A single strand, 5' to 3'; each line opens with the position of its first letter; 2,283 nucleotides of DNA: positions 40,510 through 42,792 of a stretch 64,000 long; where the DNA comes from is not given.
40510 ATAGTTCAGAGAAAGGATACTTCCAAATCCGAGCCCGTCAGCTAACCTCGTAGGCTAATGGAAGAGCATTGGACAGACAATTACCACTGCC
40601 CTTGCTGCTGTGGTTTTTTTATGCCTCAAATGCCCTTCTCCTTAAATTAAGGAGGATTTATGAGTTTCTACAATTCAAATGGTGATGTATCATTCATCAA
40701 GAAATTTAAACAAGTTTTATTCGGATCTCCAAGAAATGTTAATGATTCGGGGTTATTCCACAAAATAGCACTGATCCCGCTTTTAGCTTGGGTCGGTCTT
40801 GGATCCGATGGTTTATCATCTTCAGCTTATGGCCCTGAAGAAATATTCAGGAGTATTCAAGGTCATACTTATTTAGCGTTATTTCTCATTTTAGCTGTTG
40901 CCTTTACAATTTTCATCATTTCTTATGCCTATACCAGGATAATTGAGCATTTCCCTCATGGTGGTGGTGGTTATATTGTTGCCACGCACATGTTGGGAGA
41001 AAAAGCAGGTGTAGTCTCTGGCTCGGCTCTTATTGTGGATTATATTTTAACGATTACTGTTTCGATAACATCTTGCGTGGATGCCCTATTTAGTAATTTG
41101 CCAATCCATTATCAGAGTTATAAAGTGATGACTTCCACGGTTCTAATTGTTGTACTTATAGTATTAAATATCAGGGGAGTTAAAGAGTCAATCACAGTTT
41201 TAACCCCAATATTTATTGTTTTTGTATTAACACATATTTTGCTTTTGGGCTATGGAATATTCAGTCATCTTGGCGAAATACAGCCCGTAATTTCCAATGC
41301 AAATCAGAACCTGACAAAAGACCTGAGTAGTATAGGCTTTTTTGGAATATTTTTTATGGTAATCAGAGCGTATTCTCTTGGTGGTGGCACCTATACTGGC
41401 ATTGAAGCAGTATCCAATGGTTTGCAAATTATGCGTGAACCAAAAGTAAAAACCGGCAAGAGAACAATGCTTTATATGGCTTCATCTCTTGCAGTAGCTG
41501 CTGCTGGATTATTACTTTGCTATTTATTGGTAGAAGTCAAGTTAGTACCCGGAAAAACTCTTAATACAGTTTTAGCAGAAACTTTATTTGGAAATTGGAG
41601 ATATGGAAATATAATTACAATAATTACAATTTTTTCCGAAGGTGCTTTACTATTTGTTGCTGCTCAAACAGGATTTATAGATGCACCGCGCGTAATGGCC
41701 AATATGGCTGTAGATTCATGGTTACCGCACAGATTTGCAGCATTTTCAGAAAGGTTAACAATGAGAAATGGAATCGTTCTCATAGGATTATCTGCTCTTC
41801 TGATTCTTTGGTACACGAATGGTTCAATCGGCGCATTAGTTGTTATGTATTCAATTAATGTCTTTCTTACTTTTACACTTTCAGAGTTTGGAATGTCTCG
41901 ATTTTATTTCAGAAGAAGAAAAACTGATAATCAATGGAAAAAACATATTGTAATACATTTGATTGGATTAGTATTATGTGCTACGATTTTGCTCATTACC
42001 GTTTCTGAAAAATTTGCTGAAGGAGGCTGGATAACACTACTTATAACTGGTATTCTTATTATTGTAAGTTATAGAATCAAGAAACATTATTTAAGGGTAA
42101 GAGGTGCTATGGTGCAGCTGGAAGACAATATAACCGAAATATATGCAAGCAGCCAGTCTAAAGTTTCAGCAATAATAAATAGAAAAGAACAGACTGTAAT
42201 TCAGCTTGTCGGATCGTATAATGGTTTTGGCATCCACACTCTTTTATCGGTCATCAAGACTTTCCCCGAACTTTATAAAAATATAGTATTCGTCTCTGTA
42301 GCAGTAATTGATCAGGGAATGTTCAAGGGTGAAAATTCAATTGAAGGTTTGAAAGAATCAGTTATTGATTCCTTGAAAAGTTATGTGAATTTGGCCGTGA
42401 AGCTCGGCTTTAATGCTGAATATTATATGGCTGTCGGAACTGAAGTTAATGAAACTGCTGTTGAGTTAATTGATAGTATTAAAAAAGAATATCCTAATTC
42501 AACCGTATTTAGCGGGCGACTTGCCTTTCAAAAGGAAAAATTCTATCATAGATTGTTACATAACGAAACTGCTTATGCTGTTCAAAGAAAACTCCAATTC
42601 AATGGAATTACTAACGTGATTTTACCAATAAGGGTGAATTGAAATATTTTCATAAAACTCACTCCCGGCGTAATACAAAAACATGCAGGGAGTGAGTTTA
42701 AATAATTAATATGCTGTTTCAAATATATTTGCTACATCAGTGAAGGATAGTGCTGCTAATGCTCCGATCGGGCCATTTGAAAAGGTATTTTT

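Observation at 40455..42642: ydaO-type (c-di-AMP) riboswitch candidate controlling a KimA-like K+ importer in an FCB-group genome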

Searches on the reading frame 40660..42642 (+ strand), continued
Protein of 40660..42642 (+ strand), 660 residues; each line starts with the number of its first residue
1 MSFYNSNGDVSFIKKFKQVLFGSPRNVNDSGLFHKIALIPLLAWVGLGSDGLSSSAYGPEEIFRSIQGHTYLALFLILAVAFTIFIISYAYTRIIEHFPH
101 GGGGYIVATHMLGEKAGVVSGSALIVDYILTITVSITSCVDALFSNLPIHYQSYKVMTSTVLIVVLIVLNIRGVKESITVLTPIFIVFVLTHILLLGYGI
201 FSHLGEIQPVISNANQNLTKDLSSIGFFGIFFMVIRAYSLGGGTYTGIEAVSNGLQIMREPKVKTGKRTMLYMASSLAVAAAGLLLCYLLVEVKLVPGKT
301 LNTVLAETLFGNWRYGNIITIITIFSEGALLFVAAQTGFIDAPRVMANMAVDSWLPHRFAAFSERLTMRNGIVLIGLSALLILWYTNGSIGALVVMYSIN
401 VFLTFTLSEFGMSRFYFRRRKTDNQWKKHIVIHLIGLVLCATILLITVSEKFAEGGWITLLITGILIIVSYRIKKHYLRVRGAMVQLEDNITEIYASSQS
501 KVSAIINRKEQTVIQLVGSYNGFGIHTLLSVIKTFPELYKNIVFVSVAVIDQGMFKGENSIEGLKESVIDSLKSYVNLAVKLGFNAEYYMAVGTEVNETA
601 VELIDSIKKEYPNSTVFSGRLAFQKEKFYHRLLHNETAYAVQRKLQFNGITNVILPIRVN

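Call 24: find_encoding_contigs(protein=P0119, flank=1500, max_places=2)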
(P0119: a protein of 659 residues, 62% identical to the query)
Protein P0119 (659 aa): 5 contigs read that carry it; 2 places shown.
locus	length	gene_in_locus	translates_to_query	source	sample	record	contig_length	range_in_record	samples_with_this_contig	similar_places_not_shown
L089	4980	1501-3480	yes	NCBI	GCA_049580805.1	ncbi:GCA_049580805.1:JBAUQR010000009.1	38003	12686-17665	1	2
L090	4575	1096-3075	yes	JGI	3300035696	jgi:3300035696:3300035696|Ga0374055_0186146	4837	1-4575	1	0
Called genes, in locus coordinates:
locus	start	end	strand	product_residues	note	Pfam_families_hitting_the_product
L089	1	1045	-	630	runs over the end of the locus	PF00005:ABC_tran, PF00931:NB-ARC (faint), PF02463:SMC_N (faint), PF05729:NACHT (faint), PF13304:AAA_21 (faint), PF12848:ABC_tran_Xtn, PF00005:ABC_tran, PF16326:ABC_tran_CTD, +1 more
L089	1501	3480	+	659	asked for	PF13520:AA_permease_2, PF00324:AA_permease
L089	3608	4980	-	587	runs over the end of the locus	-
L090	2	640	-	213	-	?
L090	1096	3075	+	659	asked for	PF13520:AA_permease_2, PF00324:AA_permease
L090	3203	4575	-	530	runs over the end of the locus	-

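Call 38: predict_structure(alignment_id=A1)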
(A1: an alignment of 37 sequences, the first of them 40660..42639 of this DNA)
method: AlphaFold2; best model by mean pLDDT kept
length: 660 residues; sequences in the alignment: 37
mean_pLDDT: 69.3   pTM: 0.69
mean pLDDT of the five models: 69.3, 68.8, 65.5, 64.8, 61.3
residues with pLDDT >= 90: 35; 70-90: 313; 50-70: 230; < 50: 82
segments of 3 or more residues with pLDDT < 50: 1-8, 17-63, 238-244, 258-266, 358-361, 553-558
pLDDT, mean of each block of 10 residues (from residue 1): 42 52 38 35 34 43 53 61 65 63 62 76 82 81 78 87 88 69 68 71 69 62 60 53 50 49 48 58 65 69 73 73 71 73 71 54 59 87 84 72 78 82 83 78 72 73 85 79 72 53 72 88 83 86 85 50 82 87 87 78 90 88 71 62 84 79
secondary structure, 60 per line:
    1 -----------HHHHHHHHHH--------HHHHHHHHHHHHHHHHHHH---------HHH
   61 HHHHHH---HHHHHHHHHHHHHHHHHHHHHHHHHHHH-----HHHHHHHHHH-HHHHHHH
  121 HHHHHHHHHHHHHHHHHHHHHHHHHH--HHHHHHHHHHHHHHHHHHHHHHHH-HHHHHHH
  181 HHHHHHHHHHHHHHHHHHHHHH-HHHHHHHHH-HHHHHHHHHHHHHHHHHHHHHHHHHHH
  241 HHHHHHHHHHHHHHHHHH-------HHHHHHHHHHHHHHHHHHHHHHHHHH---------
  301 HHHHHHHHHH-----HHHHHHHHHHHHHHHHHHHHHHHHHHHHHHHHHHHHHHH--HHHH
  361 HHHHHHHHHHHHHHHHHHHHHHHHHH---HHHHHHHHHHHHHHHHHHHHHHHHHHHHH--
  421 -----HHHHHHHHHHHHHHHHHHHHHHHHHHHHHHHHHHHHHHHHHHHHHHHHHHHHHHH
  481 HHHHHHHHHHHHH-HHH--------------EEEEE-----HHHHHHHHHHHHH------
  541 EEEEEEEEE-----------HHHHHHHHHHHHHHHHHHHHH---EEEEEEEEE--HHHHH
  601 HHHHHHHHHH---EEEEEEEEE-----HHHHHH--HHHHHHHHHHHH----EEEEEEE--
elements in order: H12-21 H30-48 H58-66 H70-97 H103-112 H114-146 H149-172 H174-202 H204-212 H214-258 H266-291 H301-310 H316-354 H357-386 H390-418 H426-493 E512-516 H522-534 E541-549 H561-581 E585-593 H596-610 E614-622 H628-633 H636-647 E652-658
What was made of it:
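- The full-length AF2 model is only moderate (pLDDT 69; call 38).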

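Call 42: fold_search(model_id=the predicted structure, library=pdb)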
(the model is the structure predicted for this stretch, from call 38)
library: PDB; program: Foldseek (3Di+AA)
matches with E <= 10: 906; with E <= 0.001: 85
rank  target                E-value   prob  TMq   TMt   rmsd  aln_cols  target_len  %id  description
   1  8b70_A                2.1e-24  1.00  0.56  0.64  15.0       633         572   23  KimA from B. subtilis with nucleotide second-messenger c-di-AMP bound (released 2023-01-18)
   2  8b71_A                5.6e-23  1.00  0.54  0.64  14.7       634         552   22  Upright KimA dimer with bound c-di-AMP from B. subtilis (released 2023-01-18)
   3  6s3k_A                2.9e-21  1.00  0.56  0.64  14.9       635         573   24  KimA from Bacillus subtilis in inward-facing, occluded state (released 2020-02-12)
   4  9c0e_A                5.8e-12  1.00  0.41  0.31  20.2       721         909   13  Phosphorylated human NKCC1_K289NA492E in complex with furosemide (released 2025-02-12)
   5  7smp_B                8.5e-12  1.00  0.40  0.32  20.1       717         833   14  CryoEM structure of NKCC1 Bu-I (released 2022-09-28)
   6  9c0h_A                1.7e-11  1.00  0.40  0.31  27.3       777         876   14  Phosphorylated human NKCC1 in complex with bumetanide (released 2025-02-12)
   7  9c0g_A                3.9e-11  1.00  0.41  0.32  19.7       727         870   13  Phosphorylated human NKCC1 in complex with torsemide (released 2025-02-12)
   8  7ngb_A                6.8e-11  1.00  0.37  0.30  22.1       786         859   13  Structure of Wild-Type Human Potassium Chloride Transporter KCC3 in NaCl (LMNG/CHS) (released 2021-06-09)
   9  7smp_A                1.1e-10  1.00  0.40  0.33  19.3       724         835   13  CryoEM structure of NKCC1 Bu-I (released 2022-09-28)
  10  8fhn_B                1.1e-10  1.00  0.41  0.33  18.6       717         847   13  Cryo-EM structure of human NCC (class 2) (released 2023-02-15)
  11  9bwt_A                1.1e-10  1.00  0.38  0.29  20.1       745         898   11  human sodium chloride cotransporter NCC S344E in the phosphorylation state and in complex with hydrochlorothiazide (released 2024-09-04)
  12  7mxo_B                2.2e-10  1.00  0.39  0.32  18.7       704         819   15  CryoEM structure of human NKCC1 (released 2022-09-28)
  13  7mxo_A                2.6e-10  1.00  0.38  0.32  20.4       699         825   14  CryoEM structure of human NKCC1 (released 2022-09-28)
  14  7s1x_A                4.8e-10  1.00  0.40  0.32  26.0       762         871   14  Cryo-EM structure of human NKCC1 K289NA492EL671C bound with bumetanide (released 2022-05-25)
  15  6npl_A                6.0e-10  1.00  0.39  0.31  18.8       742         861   12  Cryo-EM structure of NKCC1 (released 2019-07-31)
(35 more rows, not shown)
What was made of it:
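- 40660..42642 (+): 660-aa KimA-like (KUP/APC superfamily) putative K+/H+ symporter. The transmembrane core is about aa 16-489. The cytosolic USP/PPAT-like domain is about aa 495-660 (about 42142-42639). Foldseek top hits are KimA at E 2e-24 over 633 columns (call 42).
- On KimA-type K+/H+ symporter (KUP family, APC superfamily): The full-length alignment to KimA spans 633 columns (call 42).
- Foldseek ranks KimA 8b70, 8b71 and 6s3k first at E 2e-24 to 3e-21 (call 42).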

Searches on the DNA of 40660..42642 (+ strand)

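Call 13: search_rna_families(sources=[L002, L004, L005, L007, L009, L013, L014, L015, L017, L044, L050, L053, L054, L055, L060, L062, L063, L065, L066, L070], threshold=gathering)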
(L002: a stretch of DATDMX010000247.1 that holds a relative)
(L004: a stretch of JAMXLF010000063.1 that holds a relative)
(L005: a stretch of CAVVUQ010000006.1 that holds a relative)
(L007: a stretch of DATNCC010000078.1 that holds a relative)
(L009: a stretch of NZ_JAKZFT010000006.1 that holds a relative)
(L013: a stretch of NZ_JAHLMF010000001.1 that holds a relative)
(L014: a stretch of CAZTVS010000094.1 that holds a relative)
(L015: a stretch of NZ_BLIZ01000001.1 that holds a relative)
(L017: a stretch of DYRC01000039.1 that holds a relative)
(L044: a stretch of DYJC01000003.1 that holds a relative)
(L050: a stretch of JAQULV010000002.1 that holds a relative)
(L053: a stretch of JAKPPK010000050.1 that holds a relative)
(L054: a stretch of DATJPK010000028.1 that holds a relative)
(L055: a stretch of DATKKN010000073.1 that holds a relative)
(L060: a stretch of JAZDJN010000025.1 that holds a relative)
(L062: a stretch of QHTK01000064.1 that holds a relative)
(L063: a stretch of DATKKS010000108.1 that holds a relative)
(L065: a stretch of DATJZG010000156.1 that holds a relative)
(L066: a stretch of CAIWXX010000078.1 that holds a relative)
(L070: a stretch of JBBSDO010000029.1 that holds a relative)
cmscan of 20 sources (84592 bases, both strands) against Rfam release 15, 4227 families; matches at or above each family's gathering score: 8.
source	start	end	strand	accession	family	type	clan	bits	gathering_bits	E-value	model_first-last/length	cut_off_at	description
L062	1072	1205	+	RF00379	c-di-AMP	Cis-reg; riboswitch;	-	91.2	38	5.5e-20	1-134/134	no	c-di-AMP riboswitch aptamer (ydaO/yuaA leader)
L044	852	991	+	RF00379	c-di-AMP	Cis-reg; riboswitch;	-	83.6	38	7.2e-18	1-134/134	no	c-di-AMP riboswitch aptamer (ydaO/yuaA leader)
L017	949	1085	+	RF00379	c-di-AMP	Cis-reg; riboswitch;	-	81.9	38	2.1e-17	1-134/134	no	c-di-AMP riboswitch aptamer (ydaO/yuaA leader)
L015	910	1069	+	RF00379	c-di-AMP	Cis-reg; riboswitch;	-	80.8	38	4.5e-17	1-134/134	no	c-di-AMP riboswitch aptamer (ydaO/yuaA leader)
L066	1004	1134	+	RF00379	c-di-AMP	Cis-reg; riboswitch;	-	79.7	38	9.2e-17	1-134/134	no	c-di-AMP riboswitch aptamer (ydaO/yuaA leader)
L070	807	953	+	RF00379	c-di-AMP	Cis-reg; riboswitch;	-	66.6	38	4e-13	1-134/134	no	c-di-AMP riboswitch aptamer (ydaO/yuaA leader)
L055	968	1042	+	RF00005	tRNA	Gene; tRNA;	CL00001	63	29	3.6e-11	1-71/71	no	tRNA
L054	967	1041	+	RF00005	tRNA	Gene; tRNA;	CL00001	61.6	29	8.7e-11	1-71/71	no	tRNA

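Call 25: search_rna_families(sources=[L082, L083, L085, L087, L089, L090, L006, L011, L022, L028, L029, L048, L064, L069, L073, L075, L077, L078, L079, L080], threshold=gathering)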
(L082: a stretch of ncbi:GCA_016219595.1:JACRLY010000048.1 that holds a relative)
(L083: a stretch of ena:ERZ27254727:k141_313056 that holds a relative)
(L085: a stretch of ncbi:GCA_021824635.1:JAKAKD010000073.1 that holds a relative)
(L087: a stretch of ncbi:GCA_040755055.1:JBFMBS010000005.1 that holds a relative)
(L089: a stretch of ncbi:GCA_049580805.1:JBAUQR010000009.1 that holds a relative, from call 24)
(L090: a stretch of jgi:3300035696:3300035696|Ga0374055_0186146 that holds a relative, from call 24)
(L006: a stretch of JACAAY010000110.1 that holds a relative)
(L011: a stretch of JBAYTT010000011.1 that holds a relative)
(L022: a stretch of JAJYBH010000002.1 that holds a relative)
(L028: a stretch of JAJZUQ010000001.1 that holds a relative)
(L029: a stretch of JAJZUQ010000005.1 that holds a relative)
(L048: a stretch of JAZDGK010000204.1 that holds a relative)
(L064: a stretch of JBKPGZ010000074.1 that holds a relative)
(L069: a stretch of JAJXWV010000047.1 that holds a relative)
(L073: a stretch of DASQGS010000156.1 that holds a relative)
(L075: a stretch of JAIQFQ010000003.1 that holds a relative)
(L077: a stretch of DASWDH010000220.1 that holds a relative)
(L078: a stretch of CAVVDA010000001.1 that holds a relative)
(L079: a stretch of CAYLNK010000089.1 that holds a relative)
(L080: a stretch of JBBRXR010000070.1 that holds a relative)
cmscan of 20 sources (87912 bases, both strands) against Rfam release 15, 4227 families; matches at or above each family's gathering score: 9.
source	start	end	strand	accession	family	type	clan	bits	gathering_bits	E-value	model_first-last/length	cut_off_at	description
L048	962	1095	+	RF00379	c-di-AMP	Cis-reg; riboswitch;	-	91.6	38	4.5e-20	1-134/134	no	c-di-AMP riboswitch aptamer (ydaO/yuaA leader)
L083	1281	1417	+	RF00379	c-di-AMP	Cis-reg; riboswitch;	-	85.4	38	2.4e-18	1-134/134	no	c-di-AMP riboswitch aptamer (ydaO/yuaA leader)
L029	912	1069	+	RF00379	c-di-AMP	Cis-reg; riboswitch;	-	84.7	38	3.8e-18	1-134/134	no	c-di-AMP riboswitch aptamer (ydaO/yuaA leader)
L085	1355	1427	+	RF00005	tRNA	Gene; tRNA;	CL00001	73.9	29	3.5e-14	1-71/71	no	tRNA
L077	1063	1217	+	RF00379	c-di-AMP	Cis-reg; riboswitch;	-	72.6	38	8.8e-15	1-134/134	no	c-di-AMP riboswitch aptamer (ydaO/yuaA leader)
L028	804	877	-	RF00005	tRNA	Gene; tRNA;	CL00001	67.9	29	1.6e-12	1-71/71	no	tRNA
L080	908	1100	+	RF00379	c-di-AMP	Cis-reg; riboswitch;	-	64.7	38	1.4e-12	1-134/134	no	c-di-AMP riboswitch aptamer (ydaO/yuaA leader)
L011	493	566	+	RF00005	tRNA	Gene; tRNA;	CL00001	61.7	29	8.5e-11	1-71/71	no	tRNA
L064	3280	3402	+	RF01051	c-di-GMP-I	Cis-reg; riboswitch;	CL00126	52.5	35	2.8e-07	1-87/87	no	c-di-GMP-I riboswitch aptamer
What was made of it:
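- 48 of 60 orthologue loci lack the riboswitch, including four of the five other FCB loci: L082, L085, L087 and L089/L090 (call 25). Most FCB orthologues lack the element (call 25).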

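Call 79: search_rna_families(sources=[L067, L068, L071, L072, L074, L081, L045, L059, L043, L056, L049, L018, L024, L038, L012, L033, L039, L047, L052, L016], threshold=gathering)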
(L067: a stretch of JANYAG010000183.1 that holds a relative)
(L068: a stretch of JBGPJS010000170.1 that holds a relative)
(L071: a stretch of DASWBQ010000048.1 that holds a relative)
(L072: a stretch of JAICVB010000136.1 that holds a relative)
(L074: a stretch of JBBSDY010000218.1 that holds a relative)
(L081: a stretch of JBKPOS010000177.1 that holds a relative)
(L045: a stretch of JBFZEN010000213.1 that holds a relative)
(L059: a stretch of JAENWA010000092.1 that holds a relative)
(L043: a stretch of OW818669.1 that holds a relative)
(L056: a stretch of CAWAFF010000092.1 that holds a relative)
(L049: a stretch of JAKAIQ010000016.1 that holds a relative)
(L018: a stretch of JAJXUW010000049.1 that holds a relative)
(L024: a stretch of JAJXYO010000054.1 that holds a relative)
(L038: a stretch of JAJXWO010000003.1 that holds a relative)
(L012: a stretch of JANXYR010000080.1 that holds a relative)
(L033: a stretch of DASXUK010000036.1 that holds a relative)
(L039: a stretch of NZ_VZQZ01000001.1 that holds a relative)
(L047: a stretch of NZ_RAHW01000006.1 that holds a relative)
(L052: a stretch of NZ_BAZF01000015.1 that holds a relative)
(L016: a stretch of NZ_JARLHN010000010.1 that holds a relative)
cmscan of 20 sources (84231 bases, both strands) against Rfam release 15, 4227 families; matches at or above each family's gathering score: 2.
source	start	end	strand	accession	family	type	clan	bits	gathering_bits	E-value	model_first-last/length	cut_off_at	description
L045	986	1118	+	RF00379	c-di-AMP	Cis-reg; riboswitch;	-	77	38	4.9e-16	1-134/134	no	c-di-AMP riboswitch aptamer (ydaO/yuaA leader)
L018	782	855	+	RF00005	tRNA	Gene; tRNA;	CL00001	74.7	29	2.1e-14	1-71/71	no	tRNA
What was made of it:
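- These come from Gemmatimonadota, Desulfobacterota, Acidobacteriota, Elusimicrobiota, Polyangiaceae, a Pseudomonadota MAG, an unclassified bacterial MAG and Ignavibacteria (calls 13, 25, 79).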
